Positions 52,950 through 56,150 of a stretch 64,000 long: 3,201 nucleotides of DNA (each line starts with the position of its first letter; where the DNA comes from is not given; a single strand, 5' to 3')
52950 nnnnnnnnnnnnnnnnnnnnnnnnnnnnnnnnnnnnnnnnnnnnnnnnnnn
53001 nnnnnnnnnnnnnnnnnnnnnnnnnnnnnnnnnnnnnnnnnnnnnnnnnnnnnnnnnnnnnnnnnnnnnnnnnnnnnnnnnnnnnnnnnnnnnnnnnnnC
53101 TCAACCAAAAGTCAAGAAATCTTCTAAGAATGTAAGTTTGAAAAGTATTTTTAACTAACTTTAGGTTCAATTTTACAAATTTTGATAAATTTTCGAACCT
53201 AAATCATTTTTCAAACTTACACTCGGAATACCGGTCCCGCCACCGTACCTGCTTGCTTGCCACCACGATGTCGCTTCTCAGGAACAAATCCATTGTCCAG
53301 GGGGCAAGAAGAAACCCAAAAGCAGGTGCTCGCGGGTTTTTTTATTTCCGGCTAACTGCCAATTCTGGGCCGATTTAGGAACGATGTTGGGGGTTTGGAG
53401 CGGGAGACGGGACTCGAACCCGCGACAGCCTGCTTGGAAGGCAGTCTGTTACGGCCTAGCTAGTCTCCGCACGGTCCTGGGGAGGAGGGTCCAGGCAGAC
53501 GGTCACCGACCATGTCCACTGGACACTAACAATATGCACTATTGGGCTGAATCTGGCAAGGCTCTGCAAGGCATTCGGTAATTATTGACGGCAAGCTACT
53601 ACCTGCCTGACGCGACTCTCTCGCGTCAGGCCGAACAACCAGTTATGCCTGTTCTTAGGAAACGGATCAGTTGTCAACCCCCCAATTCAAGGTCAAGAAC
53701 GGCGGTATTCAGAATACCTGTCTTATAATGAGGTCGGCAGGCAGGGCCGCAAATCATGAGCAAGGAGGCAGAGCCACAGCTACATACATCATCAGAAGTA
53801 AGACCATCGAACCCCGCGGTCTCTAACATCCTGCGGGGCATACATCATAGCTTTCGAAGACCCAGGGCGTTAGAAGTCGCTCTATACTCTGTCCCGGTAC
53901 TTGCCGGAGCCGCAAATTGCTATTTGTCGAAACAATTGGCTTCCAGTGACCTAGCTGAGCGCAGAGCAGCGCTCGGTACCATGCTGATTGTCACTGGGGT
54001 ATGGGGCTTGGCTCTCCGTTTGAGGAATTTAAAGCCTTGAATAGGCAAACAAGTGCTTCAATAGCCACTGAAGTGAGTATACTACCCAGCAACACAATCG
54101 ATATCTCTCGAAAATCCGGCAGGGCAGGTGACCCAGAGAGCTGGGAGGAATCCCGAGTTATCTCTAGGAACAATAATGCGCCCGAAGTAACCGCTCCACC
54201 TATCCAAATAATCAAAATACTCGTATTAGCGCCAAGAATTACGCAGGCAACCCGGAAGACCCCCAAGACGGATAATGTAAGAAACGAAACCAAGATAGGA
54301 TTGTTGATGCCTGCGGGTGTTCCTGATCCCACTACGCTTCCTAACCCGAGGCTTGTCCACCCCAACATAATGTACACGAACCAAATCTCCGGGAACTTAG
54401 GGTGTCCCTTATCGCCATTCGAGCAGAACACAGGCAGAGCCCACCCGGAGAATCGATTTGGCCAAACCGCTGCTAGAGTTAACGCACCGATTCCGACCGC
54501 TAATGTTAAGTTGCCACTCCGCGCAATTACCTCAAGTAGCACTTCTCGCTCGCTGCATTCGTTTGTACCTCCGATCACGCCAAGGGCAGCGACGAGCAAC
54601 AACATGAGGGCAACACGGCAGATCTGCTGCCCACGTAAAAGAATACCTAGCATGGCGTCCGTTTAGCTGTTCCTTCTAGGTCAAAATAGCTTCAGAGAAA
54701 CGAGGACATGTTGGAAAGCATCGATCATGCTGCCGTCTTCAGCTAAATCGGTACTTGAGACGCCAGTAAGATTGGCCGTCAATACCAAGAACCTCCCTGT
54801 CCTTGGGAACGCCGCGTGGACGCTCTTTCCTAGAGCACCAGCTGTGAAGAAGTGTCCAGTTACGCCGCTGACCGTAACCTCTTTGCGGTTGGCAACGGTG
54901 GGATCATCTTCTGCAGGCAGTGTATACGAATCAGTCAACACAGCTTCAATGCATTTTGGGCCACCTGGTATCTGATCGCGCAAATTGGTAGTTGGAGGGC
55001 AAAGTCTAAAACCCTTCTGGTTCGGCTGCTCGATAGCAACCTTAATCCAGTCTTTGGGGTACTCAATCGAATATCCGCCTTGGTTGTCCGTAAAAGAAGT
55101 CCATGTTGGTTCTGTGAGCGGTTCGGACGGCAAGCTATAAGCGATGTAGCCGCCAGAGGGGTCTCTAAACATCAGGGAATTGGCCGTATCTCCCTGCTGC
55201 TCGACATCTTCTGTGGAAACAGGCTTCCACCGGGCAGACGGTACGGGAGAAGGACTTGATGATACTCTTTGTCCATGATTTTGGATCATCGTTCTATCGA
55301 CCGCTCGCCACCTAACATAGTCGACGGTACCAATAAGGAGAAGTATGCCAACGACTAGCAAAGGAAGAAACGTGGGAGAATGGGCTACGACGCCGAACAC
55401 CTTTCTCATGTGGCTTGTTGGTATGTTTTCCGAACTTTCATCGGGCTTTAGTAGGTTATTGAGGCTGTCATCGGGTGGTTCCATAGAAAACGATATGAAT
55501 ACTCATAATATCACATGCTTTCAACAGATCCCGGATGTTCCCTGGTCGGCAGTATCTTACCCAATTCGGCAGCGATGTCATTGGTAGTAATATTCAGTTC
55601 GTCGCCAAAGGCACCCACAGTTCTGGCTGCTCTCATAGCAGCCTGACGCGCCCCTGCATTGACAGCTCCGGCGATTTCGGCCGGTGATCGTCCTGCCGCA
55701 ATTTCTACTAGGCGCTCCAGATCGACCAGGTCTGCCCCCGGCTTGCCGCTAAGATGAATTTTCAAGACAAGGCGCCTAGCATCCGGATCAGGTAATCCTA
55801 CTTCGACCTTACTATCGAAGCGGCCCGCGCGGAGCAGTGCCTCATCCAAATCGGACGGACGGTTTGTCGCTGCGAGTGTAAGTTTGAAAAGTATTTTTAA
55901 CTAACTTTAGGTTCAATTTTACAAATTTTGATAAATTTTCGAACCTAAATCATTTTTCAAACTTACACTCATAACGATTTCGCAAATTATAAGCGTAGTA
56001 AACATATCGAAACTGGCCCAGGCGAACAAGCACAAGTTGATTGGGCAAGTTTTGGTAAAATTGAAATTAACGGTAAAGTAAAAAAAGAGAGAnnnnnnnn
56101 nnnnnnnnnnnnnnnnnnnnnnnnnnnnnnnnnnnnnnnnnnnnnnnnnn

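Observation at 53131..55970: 2.65-kb GC-rich foreign segment bounded by perfect 94-bp direct repeats that cut through three genes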

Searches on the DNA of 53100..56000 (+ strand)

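Call 9: search_rna_families(source=window, start=53100, end=56000, threshold=evalue, max_evalue=5, show_alignments=3)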
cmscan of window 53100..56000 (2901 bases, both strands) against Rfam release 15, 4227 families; matches with E-value up to 5: 4.
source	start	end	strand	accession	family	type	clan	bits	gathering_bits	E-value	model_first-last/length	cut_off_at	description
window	55868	55976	+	RF04205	MIR2606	Gene; miRNA;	-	23.4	139.7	2.4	25-141/165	no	MIR2606 microRNA precursor family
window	55831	55993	-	RF03098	RAGATH-22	Gene; sRNA;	-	23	120.3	0.18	1-166/166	no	RAGATH-22 RNA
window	53398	53472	-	RF01852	tRNA-Sec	Gene; tRNA;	CL00001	21.5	47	0.5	1-91/91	no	Selenocysteine transfer RNA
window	54609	54649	+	RF03050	RAGATH-25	Gene; sRNA;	-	14.6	49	3.8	1-50/50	no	RAGATH-25 RNA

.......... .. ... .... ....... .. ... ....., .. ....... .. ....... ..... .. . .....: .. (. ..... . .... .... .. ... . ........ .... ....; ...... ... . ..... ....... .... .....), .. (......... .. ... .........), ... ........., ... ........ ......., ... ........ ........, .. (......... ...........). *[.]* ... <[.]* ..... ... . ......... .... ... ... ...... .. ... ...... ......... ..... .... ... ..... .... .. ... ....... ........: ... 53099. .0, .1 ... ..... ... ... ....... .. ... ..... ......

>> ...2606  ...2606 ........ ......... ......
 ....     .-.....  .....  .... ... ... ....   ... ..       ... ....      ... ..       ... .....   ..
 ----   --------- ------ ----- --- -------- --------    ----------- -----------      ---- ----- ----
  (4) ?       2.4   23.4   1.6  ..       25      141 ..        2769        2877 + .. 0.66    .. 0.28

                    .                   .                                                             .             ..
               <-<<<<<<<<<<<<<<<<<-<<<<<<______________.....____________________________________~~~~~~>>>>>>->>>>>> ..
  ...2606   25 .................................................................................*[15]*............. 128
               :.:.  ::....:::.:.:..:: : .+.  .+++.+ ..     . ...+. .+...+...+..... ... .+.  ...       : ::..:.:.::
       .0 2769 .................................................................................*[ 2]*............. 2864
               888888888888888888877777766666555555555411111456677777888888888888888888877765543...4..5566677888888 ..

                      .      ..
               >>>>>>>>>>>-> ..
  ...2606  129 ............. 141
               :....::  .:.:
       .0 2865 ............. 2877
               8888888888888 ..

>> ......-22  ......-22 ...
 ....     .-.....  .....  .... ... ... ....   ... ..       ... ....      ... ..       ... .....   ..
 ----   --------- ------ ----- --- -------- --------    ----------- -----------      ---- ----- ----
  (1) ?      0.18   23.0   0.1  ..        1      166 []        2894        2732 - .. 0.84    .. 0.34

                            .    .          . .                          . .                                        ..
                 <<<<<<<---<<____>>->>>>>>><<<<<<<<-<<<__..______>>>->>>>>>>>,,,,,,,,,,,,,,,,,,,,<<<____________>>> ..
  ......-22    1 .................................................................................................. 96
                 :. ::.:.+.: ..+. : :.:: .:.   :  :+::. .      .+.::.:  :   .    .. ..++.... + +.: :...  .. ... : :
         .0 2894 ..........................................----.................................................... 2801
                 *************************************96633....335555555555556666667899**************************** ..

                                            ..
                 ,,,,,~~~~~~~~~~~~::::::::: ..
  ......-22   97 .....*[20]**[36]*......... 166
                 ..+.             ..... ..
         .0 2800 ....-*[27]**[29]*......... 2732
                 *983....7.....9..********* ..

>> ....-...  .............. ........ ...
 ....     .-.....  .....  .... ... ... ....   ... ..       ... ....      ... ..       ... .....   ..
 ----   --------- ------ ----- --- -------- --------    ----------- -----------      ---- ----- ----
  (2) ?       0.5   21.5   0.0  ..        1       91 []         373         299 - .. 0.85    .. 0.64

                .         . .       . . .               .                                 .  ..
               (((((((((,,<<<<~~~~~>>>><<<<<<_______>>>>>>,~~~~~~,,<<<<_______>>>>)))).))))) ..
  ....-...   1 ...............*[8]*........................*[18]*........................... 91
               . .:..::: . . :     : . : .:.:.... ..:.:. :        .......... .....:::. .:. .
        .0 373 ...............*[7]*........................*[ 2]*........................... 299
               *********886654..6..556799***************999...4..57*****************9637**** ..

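Call 55: search_dna_similar(query=window:53225-55873:+, collection=plasmids, mode=distant, max_rows=8)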
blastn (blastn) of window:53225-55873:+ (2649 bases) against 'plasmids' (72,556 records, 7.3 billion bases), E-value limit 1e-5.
Records with a match: 2; places in all: 2; records where one place covers at least 80% of the query: 0.
Best place of each record, by identity: 80-90% 2.
By first word of the organism name: Arthrobacter 1; Acidiphilium 1.
By predicted mobility (MOB-suite, as given by PLSDB): non-mobilizable 2.
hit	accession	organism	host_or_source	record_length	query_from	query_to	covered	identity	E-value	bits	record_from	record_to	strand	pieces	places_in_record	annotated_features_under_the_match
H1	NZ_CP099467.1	Arthrobacter caoxuetaonis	single cell,faeces,Qinghai,China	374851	170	220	2%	88.2%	2e-7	66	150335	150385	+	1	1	none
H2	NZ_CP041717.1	Acidiphilium multivorum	Cell culture,activated sludge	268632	172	220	2%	87.8%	3e-6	63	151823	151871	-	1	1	none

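Call 56: search_dna_similar(query=window:53225-55873:+, collection=phages, mode=distant, max_rows=8)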
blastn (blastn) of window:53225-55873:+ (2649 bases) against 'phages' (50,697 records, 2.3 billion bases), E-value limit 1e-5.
Records with a match: 2; places in all: 2; records where one place covers at least 80% of the query: 0.
Best place of each record, by identity: 80-90% 2.
By first word of the organism name: Ralstonia 2.
By host as written in the record: - 2.
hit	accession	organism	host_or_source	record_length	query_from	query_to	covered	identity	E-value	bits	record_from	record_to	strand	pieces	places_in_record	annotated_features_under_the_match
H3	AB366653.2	Ralstonia phage phiRSL1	-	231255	171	219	2%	89.8%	7e-8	67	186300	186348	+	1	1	hypothetical protein | tRNA-Gly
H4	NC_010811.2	Ralstonia phage phiRSL1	-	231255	171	219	2%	89.8%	7e-8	67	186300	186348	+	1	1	hypothetical protein | tRNA-Gly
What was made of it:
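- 53396..53470 (-): Decayed tRNA-Gly(UCC). The anticodon arm, T arm and 3' acceptor strand are intact. The 5' acceptor strand lacks one G, and there is no D stem. Only the 3' half matches tRNA-Gly genes in phages and plasmids (calls 55, 56).
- Tried and rejected: Segment DNA against plasmids and phages matched only tRNA-Gly (calls 55, 56).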

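Call 74: search_dna_similar(query=window:55874-55970:+, collection=plasmids, mode=distant, max_evalue=0.01, max_rows=8)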
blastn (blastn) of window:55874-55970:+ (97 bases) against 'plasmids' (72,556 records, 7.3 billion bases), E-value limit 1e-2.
No match.

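Call 75: search_dna_similar(query=window:55874-55970:+, collection=phages, mode=distant, max_evalue=0.01, max_rows=8)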
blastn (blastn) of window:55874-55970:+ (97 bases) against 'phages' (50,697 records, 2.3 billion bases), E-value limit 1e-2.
Records with a match: 1; places in all: 1; records where one place covers at least 80% of the query: 0.
Best place of each record, by identity: 80-90% 1.
By first word of the organism name: Bacteriophage 1.
By host as written in the record: - 1.
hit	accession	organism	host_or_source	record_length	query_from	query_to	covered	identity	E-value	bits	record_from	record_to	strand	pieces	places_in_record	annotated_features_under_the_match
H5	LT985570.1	Bacteriophage sp.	-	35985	37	76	41%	85.4%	6e-3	45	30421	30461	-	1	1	record has no annotation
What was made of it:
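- Tried and rejected: BLAST of the 97-mer against plasmids and phages found nothing meaningful (calls 74, 75).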

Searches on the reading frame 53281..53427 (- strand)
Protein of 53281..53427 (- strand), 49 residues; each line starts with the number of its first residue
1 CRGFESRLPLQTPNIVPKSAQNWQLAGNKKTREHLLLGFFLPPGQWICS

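Call 39: find_encoding_contigs(protein=window:53281-53427:-, flank=3000, max_places=10)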
Protein seq(49 aa) (49 aa): no gene with exactly this product is on record in the collection.

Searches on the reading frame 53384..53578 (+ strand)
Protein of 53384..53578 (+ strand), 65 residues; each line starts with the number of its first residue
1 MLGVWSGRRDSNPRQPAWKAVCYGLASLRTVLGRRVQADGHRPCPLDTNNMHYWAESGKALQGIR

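Call 40: find_encoding_contigs(protein=window:53384-53578:+, flank=3000, max_places=10)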
Protein window:53384-53578:+ (65 aa): no gene with exactly this product is on record in the collection.
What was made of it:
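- On Assembly chimera at a repeat: J2 was not recovered (calls 39, 40).
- Junction J2 (repeat|53225) was never seen outside the MAG (calls 39, 40 failed).
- Tried and rejected: Look-ups of two ORFs in 53225-53581 found nothing on record (calls 39, 40).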

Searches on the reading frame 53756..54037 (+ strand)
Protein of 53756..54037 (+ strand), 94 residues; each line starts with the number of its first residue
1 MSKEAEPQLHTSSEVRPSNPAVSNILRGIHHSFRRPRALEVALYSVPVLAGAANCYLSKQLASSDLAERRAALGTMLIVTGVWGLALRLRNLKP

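Call 14: search_protein_families(library=pfam, proteins=[window:53756-54037:+], max_evalue=0.01)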
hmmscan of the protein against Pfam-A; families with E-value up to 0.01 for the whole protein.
window:53756-54037:+ (94 aa): 0 families
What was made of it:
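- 53756..54040 (+): ORF94, a doubtful gene. It overlaps the 3' end of ORF220. No Pfam hit (call 14).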

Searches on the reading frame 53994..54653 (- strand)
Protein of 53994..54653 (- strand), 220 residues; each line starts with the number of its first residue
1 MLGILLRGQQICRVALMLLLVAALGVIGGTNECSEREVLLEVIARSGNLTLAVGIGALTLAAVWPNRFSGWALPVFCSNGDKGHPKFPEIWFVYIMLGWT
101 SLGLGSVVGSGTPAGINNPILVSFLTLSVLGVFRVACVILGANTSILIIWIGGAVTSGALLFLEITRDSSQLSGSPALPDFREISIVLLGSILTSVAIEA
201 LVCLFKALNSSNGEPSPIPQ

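Call 14: search_protein_families(library=pfam, proteins=[window:53994-54653:-], max_evalue=0.01)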
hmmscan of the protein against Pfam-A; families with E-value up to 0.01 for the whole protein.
window:53994-54653:- (220 aa): 0 families

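Call 50: find_encoding_contigs(protein=window:53994-54653:-, flank=10000, max_places=10)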
Protein window:53994-54653:- (220 aa): 2 contigs read that carry it; 2 places shown.
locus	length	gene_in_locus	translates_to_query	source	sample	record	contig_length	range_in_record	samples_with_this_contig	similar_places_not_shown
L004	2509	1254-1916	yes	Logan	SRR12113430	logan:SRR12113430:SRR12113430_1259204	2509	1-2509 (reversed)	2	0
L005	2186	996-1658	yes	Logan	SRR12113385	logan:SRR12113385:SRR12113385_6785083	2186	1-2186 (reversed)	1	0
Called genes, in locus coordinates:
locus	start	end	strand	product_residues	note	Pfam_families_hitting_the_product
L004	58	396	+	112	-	-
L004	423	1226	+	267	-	-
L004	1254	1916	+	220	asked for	-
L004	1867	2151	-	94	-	-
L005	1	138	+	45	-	?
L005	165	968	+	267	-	-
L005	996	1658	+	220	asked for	-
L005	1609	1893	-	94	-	-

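Call 72: find_homologous_proteins(query=window:53994-54653:-, max_evalue=0.01)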
Query window:53994-54653:- (220 aa): 1 proteins with E <= 0.01 among 3518 candidates.
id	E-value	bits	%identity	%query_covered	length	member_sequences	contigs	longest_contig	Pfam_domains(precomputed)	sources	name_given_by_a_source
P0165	2.9e-134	464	100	100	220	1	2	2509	-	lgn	-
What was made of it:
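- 53991..54653 (-): ORF220, a polytopic membrane protein with no homologues (orphan). Only itself found among 5.8e9 proteins (call 72).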

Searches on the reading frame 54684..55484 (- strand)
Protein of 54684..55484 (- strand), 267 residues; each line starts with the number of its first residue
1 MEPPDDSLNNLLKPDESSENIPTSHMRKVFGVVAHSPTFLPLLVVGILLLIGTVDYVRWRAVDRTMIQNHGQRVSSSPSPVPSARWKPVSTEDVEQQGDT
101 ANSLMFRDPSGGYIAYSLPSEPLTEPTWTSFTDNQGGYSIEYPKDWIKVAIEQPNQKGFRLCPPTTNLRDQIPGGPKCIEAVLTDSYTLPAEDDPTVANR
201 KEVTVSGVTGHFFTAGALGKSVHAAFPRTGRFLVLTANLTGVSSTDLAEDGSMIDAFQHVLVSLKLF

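Call 14: search_protein_families(library=pfam, proteins=[window:54684-55484:-], max_evalue=0.01)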
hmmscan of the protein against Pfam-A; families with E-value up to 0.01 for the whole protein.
window:54684-55484:- (267 aa): 1 family
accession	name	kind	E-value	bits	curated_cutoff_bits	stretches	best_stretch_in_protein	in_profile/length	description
PF01789.22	PsbP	-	0.00044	20.8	23.5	1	129-160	4-35/155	PsbP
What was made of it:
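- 54681..55484 (-): ORF267, an N-terminally anchored protein with a PsbP-like extracytoplasmic domain; orphan by sequence. Weak Pfam PsbP hit (call 14).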

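Call 16: find_encoding_contigs(protein=window:54684-55484:-, flank=10000, max_places=10)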
Protein window:54684-55484:- (267 aa): 2 contigs read that carry it; 2 places shown.
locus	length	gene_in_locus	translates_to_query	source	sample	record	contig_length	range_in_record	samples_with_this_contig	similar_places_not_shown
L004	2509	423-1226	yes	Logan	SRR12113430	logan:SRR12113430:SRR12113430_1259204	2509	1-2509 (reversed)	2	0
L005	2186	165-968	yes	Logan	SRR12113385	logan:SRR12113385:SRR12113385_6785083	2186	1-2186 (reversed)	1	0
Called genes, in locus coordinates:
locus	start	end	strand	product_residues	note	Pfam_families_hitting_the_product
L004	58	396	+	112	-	-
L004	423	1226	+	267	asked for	-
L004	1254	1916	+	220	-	-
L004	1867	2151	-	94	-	-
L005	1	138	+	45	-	?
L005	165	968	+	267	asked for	-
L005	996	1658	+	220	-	-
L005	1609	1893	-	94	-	-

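Call 22: find_homologous_proteins(query=window:54684-55484:-)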
Query window:54684-55484:- (267 aa): 1 proteins with E <= 0.001 among 768 candidates.
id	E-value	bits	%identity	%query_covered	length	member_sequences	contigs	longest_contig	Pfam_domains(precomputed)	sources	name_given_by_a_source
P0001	6.4e-178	608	100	100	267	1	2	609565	-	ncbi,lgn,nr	ncbi:hypothetical protein HY404_02185 [Candidatus Microgenomates bacterium]|nr:hypothetical protein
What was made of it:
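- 54681..55484 (-): Only itself among 5.8e9 proteins (call 22).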

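Call 90: predict_structure(protein=window:54684-55484:-)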
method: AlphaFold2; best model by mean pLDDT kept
length: 267 residues; sequences in the alignment: 1
mean_pLDDT: 56.0   pTM: 0.47
mean pLDDT of the five models: 56.0, 50.8, 43.7, 41.2, 35.2
residues with pLDDT >= 90: 0; 70-90: 63; 50-70: 98; < 50: 106
segments of 3 or more residues with pLDDT < 50: 3-5, 14-20, 58-126, 168-175, 244-251
pLDDT, mean of each block of 10 residues (from residue 1): 50 48 52 64 79 53 33 28 30 40 40 40 49 65 67 64 57 54 75 72 74 63 75 73 45 59 67
secondary structure, 60 per line:
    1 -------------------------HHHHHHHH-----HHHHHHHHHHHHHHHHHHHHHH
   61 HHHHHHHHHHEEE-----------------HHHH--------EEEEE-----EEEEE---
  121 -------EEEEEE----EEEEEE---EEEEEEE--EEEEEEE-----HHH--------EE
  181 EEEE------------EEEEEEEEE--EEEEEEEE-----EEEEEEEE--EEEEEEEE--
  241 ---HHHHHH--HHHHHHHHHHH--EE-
elements in order: H26-33 H39-70 E71-73 H91-94 E103-107 E113-117 E128-133 E138-143 E147-153 E156-162 E179-184 E197-205 E208-215 E221-228 E231-238 H244-249 H252-262

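Call 94: fold_search(model_id=the predicted structure, library=pdb)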
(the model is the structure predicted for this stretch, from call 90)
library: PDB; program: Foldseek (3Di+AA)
matches with E <= 10: 861; with E <= 0.001: 11
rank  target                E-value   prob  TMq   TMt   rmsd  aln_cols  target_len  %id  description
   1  9grx_0                1.5e-05  1.00  0.34  0.53   5.3       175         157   17  NDH-PSI-LHCI supercomplex from S. oleracea (released 2025-02-12)
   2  8z9d_P                9.7e-05  1.00  0.34  0.46   7.3       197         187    9  cryo-EM structure of PSII-LHCII megacomplex from spinach (released 2024-11-13)
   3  2lnj_MODEL_1_A        1.1e-04  1.00  0.33  0.49   7.6       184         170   10  Solution Structure of Cyanobacterial PsbP (CyanoP) from Synechocystis sp. PCC 6803 (released 2012-06-06)
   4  2xb3                  1.5e-04  1.00  0.34  0.54   6.0       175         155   12  The Structure of Cyanobacterial PsbP (released 2010-08-25)
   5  3wa5_B                1.9e-04  1.00  0.25  0.44   6.5       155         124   13  Crystal Structure of type VI peptidoglycan muramidase effector Tse3 in complex with its cognate immunity protein Tsi3 (released 2013-10-02)
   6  1v2b_A                3.3e-04  1.00  0.35  0.58   5.5       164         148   13  Crystal Structure of PsbP Protein in the Oxygen-Evolving Complex of Photosystem II from Higher Plants (released 2004-05-18)
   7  5xnl_P                3.3e-04  1.00  0.34  0.45   7.0       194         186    8  Structure of stacked C2S2M2-type PSII-LHCII supercomplex from Pisum sativum (released 2017-09-20)
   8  9i4t_P                3.5e-04  1.00  0.34  0.49   6.5       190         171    8  Photosystem II from Arabidopsis thaliana (released 2026-03-25)
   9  9gnw_P                4.1e-04  1.00  0.30  0.39   7.8       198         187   10  Universal PSII assembly intermediate (released 2025-09-17)
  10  4rth_A                7.3e-04  1.00  0.31  0.46   7.2       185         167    9  The crystal structure of PsbP from Zea mays (released 2015-03-11)
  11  4rti                  9.6e-04  1.00  0.35  0.50   5.9       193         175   10  The crystal structure of PsbP from Spinacia oleracea (released 2015-03-11)
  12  1v2b_B                1.2e-03  1.00  0.35  0.58   5.5       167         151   11  Crystal Structure of PsbP Protein in the Oxygen-Evolving Complex of Photosystem II from Higher Plants (released 2004-05-18)
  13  2vu4                  1.2e-03  1.00  0.33  0.55   6.3       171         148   12  Structure of PsbP protein from Spinacia oleracea at 1.98 A resolution (released 2009-07-21)
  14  4luq_D                1.4e-03  1.00  0.25  0.44  11.3       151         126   16  Crystal structure of virulence effector Tse3 in complex with neutralizer Tsi3 (released 2013-09-18)
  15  7pi0_P                1.9e-03  1.00  0.32  0.43   7.5       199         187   10  Unstacked compact Dunaliella PSII (released 2022-08-17)
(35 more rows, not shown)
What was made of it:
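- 54681..55484 (-): AF2 pLDDT 56, with Foldseek top hits all PsbP (E 1.5e-5 to 1e-3; calls 90, 94).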
